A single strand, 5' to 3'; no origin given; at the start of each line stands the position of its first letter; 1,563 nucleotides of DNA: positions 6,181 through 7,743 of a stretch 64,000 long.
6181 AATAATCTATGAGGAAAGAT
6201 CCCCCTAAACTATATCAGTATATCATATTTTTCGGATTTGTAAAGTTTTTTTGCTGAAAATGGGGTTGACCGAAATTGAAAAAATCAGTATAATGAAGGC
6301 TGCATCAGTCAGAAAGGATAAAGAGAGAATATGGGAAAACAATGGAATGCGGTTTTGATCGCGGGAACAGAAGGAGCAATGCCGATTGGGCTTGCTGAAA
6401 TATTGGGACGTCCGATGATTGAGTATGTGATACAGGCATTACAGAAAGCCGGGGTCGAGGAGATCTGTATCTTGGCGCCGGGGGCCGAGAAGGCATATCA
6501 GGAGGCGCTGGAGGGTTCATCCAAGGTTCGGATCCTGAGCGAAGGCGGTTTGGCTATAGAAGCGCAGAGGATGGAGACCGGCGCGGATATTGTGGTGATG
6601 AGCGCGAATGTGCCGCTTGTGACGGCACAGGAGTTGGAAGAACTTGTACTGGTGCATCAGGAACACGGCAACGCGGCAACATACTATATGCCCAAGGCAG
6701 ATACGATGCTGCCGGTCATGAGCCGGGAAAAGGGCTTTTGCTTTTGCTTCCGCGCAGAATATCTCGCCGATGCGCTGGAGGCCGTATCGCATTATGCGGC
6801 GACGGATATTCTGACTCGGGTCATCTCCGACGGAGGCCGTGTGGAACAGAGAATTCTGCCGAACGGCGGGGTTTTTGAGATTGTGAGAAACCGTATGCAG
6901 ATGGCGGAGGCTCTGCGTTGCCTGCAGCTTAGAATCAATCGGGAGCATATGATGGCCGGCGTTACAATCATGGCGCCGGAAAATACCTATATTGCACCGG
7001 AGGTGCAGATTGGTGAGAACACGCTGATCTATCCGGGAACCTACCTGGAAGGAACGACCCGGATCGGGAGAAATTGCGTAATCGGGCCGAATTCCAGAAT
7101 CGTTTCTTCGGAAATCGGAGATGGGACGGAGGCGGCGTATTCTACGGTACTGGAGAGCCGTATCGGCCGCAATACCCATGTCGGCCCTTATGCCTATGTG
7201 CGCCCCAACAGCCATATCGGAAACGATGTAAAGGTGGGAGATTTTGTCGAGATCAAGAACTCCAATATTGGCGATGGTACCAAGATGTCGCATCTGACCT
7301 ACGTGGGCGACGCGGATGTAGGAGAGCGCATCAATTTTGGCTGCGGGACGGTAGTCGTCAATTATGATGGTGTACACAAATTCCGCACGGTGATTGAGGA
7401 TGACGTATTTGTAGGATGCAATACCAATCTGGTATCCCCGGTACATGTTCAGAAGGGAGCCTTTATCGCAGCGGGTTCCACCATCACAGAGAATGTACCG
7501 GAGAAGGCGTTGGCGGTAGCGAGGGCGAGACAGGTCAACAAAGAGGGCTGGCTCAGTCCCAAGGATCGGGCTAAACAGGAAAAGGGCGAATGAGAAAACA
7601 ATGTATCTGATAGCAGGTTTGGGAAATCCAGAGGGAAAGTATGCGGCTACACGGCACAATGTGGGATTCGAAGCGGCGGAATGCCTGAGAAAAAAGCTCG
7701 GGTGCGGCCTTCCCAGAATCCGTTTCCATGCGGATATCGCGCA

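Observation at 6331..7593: GlmU homolog keeps a conserved acetyltransferase domain but has lost the uridyltransferase catalytic motifs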

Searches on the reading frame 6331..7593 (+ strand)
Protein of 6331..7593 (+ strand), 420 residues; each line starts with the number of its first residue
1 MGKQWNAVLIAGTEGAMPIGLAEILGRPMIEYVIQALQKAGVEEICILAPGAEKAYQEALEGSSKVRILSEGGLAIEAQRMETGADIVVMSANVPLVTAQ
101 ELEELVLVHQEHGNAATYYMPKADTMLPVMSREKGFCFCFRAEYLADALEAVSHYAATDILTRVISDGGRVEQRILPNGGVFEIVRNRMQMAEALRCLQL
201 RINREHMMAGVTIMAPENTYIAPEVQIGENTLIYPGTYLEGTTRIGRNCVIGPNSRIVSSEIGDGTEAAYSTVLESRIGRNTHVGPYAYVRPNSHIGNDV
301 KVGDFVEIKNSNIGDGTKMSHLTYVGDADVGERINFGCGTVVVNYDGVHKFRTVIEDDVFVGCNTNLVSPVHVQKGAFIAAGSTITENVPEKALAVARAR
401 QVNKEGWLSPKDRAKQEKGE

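Call 3: search_protein_families(library=pfam, proteins=[window:6331-7593:+], max_evalue=1)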
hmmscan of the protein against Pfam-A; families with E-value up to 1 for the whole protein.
window:6331-7593:+ (420 aa): 10 families
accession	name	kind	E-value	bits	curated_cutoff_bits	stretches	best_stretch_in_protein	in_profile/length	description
PF00132.30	Hexapep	-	1.2e-27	94.9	27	4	225-257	2-34/36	Bacterial transferase hexapeptide (six repeats)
PF25084.1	LbH_EIF2B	-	1.5e-14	54.3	54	2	212-307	9-104/105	EIF2B subunit epsilon LbH domain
PF14602.12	Hexapep_2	-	3.6e-08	33.4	27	2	353-386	2-33/34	Hexapeptide repeat of succinyl-transferase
PF12804.13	NTP_transf_3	-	1.3e-06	29.2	27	1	21-152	18-145/160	MobA-like NTP transferase domain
PF25087.1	GMPPB_C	-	0.0011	19.1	39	1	239-310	7-73/110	GMPPB C-terminal domain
PF02348.25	CTP_transf_3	-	0.0062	16.8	22.6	1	21-57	18-54/217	Cytidylyltransferase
PF01128.25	IspD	-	0.0086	16.3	27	1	21-127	22-135/221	2-C-methyl-D-erythritol 4-phosphate cytidylyltransferase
PF00483.29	NTP_transferase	-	0.017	15.1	21.2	1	23-68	26-73/245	Nucleotidyl transferase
PF24894.1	Hexapep_GlmU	-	0.024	15.2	23.3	1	255-328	14-86/104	GlmU-like, C-terminal hexapeptide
PF07959.18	Fucose_pyrophosphorylase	-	0.069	12.5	34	0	256-313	270-326/418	Fucose pyrophosphorylase domain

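Call 4: search_protein_families(library=ncbifam, proteins=[window:6331-7593:+], max_evalue=1)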
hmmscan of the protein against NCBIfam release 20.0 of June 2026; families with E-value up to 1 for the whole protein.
window:6331-7593:+ (420 aa): 63 families (the best 25 are shown)
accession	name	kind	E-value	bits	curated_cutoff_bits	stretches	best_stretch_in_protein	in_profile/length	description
NF010934.1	PRK14354.1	equivalog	3.6e-116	388.3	450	2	137-408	169-446/447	bifunctional UDP-N-acetylglucosamine diphosphorylase/glucosamine-1-phosphate N-acetyltransferase GlmU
TIGR01173.1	glmU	equivalog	1e-100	337.7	366.85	2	140-411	172-450/452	bifunctional UDP-N-acetylglucosamine diphosphorylase/glucosamine-1-phosphate N-acetyltransferase GlmU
NF010935.0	PRK14355.1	equivalog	1.7e-93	313.8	718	2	138-408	176-453/459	bifunctional UDP-N-acetylglucosamine diphosphorylase/glucosamine-1-phosphate N-acetyltransferase GlmU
NF010932.0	PRK14352.1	equivalog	1.3e-92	311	611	2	138-413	181-462/488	bifunctional UDP-N-acetylglucosamine diphosphorylase/glucosamine-1-phosphate N-acetyltransferase GlmU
NF010937.0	PRK14357.1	equivalog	1.3e-90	304.5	658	2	140-415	169-446/448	bifunctional UDP-N-acetylglucosamine diphosphorylase/glucosamine-1-phosphate N-acetyltransferase GlmU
NF010940.0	PRK14360.1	equivalog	1.1e-82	278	602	2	138-410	174-448/452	bifunctional UDP-N-acetylglucosamine diphosphorylase/glucosamine-1-phosphate N-acetyltransferase GlmU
NF010933.0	PRK14353.1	equivalog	5.5e-73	246.1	505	2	153-410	198-438/453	bifunctional UDP-N-acetylglucosamine diphosphorylase/glucosamine-1-phosphate N-acetyltransferase GlmU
NF006986.0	PRK09451.1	equivalog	3.3e-68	230.6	725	2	151-412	192-454/456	bifunctional UDP-N-acetylglucosamine diphosphorylase/glucosamine-1-phosphate N-acetyltransferase GlmU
NF010938.0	PRK14358.1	equivalog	1.1e-67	228.6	500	2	153-409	199-456/481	bifunctional N-acetylglucosamine-1-phosphate uridyltransferase/glucosamine-1-phosphate acetyltransferase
NF010936.0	PRK14356.1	equivalog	1.4e-65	222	666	2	155-404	200-450/456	bifunctional UDP-N-acetylglucosamine diphosphorylase/glucosamine-1-phosphate N-acetyltransferase GlmU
NF010939.0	PRK14359.1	equivalog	1.2e-54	185.5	592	2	152-407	188-422/430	bifunctional UDP-N-acetylglucosamine diphosphorylase/glucosamine-1-phosphate N-acetyltransferase GlmU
TIGR03992.1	Arch_glmU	subfamily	2.5e-35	122.1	292.1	3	264-345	253-336/393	bifunctional sugar-1-phosphate nucleotidylyltransferase/acetyltransferase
NF041173.1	Sug_nt_acttase_Thmprot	equivalog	2.2e-30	105.9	600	2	264-345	253-336/405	bifunctional sugar-1-phosphate nucleotidylyltransferase/acetyltransferase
TIGR03570.1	NeuD_NnaD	subfamily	1.2e-18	67.4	160.8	3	211-303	87-181/202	NeuD/PglB/VioB family sugar acetyltransferase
TIGR01853.1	lipid_A_lpxD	equivalog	2e-15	56.6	242.5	2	203-265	103-164/325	UDP-3-O-(3-hydroxymyristoyl)glucosamine N-acyltransferase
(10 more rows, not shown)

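Call 5: search_solved_structures(query=window:6331-7593:+, show_alignments=3)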
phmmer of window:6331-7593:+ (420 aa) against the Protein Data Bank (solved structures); distinct sequences matched with E-value up to 0.001: 46.
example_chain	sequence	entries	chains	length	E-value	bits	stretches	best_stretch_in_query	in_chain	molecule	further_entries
9dqf_A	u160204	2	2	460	8.4e-81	275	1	151-407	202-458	Bifunctional protein GlmU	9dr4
3d8v_A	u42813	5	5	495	9.3e-63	215.6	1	155-411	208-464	Bifunctional protein glmU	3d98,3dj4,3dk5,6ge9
3spt_A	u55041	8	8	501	9.4e-63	215.6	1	155-411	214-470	Bifunctional protein glmU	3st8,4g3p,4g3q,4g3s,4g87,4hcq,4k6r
3foq_A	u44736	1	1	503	9.6e-63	215.5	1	155-411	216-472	Bifunctional protein glmU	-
1hm0_A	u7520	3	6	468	2e-62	214.5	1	151-408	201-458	N-ACETYLGLUCOSAMINE 1-PHOSPHATE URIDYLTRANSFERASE | UDP-N-ACETYLGLUCOSAMINE-1-PHOSPHATE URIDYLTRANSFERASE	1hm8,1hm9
4aaw_A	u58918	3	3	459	5.7e-62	213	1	151-407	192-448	BIFUNCTIONAL PROTEIN GLMU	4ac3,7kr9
1g95_A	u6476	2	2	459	1.8e-61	211.4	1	151-408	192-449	N-ACETYLGLUCOSAMINE-1-PHOSPHATE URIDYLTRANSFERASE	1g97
3fww_A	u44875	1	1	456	1.2e-56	195.4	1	147-411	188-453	Bifunctional protein glmU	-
4fce_A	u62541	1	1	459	1.3e-56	195.4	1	147-411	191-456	Bifunctional protein GlmU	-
1hv9_A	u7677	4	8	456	3.9e-55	190.5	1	151-411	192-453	UDP-N-ACETYLGLUCOSAMINE PYROPHOSPHORYLASE | Bifunctional protein glmU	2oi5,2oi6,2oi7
8cu9_A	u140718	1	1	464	5.2e-53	183.5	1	151-411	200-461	Bifunctional UDP-N-acetylglucosamine diphosphorylase/glucosamine-1-phosphate N-acetyltrans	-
5vmk_A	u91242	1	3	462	6.9e-53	183.1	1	151-411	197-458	Bifunctional protein GlmU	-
2v0h_A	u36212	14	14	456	4.2e-52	180.5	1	151-410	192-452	BIFUNCTIONAL PROTEIN GLMU | GLUCOSAMINE-1-PHOSPHATE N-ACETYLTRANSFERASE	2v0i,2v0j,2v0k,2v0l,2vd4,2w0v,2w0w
4aa7_A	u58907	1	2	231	4.8e-52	180.3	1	186-411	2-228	BIFUNCTIONAL PROTEIN GLMU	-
9mh4_A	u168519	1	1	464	2.3e-51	178.1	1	151-411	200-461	Bifunctional protein GlmU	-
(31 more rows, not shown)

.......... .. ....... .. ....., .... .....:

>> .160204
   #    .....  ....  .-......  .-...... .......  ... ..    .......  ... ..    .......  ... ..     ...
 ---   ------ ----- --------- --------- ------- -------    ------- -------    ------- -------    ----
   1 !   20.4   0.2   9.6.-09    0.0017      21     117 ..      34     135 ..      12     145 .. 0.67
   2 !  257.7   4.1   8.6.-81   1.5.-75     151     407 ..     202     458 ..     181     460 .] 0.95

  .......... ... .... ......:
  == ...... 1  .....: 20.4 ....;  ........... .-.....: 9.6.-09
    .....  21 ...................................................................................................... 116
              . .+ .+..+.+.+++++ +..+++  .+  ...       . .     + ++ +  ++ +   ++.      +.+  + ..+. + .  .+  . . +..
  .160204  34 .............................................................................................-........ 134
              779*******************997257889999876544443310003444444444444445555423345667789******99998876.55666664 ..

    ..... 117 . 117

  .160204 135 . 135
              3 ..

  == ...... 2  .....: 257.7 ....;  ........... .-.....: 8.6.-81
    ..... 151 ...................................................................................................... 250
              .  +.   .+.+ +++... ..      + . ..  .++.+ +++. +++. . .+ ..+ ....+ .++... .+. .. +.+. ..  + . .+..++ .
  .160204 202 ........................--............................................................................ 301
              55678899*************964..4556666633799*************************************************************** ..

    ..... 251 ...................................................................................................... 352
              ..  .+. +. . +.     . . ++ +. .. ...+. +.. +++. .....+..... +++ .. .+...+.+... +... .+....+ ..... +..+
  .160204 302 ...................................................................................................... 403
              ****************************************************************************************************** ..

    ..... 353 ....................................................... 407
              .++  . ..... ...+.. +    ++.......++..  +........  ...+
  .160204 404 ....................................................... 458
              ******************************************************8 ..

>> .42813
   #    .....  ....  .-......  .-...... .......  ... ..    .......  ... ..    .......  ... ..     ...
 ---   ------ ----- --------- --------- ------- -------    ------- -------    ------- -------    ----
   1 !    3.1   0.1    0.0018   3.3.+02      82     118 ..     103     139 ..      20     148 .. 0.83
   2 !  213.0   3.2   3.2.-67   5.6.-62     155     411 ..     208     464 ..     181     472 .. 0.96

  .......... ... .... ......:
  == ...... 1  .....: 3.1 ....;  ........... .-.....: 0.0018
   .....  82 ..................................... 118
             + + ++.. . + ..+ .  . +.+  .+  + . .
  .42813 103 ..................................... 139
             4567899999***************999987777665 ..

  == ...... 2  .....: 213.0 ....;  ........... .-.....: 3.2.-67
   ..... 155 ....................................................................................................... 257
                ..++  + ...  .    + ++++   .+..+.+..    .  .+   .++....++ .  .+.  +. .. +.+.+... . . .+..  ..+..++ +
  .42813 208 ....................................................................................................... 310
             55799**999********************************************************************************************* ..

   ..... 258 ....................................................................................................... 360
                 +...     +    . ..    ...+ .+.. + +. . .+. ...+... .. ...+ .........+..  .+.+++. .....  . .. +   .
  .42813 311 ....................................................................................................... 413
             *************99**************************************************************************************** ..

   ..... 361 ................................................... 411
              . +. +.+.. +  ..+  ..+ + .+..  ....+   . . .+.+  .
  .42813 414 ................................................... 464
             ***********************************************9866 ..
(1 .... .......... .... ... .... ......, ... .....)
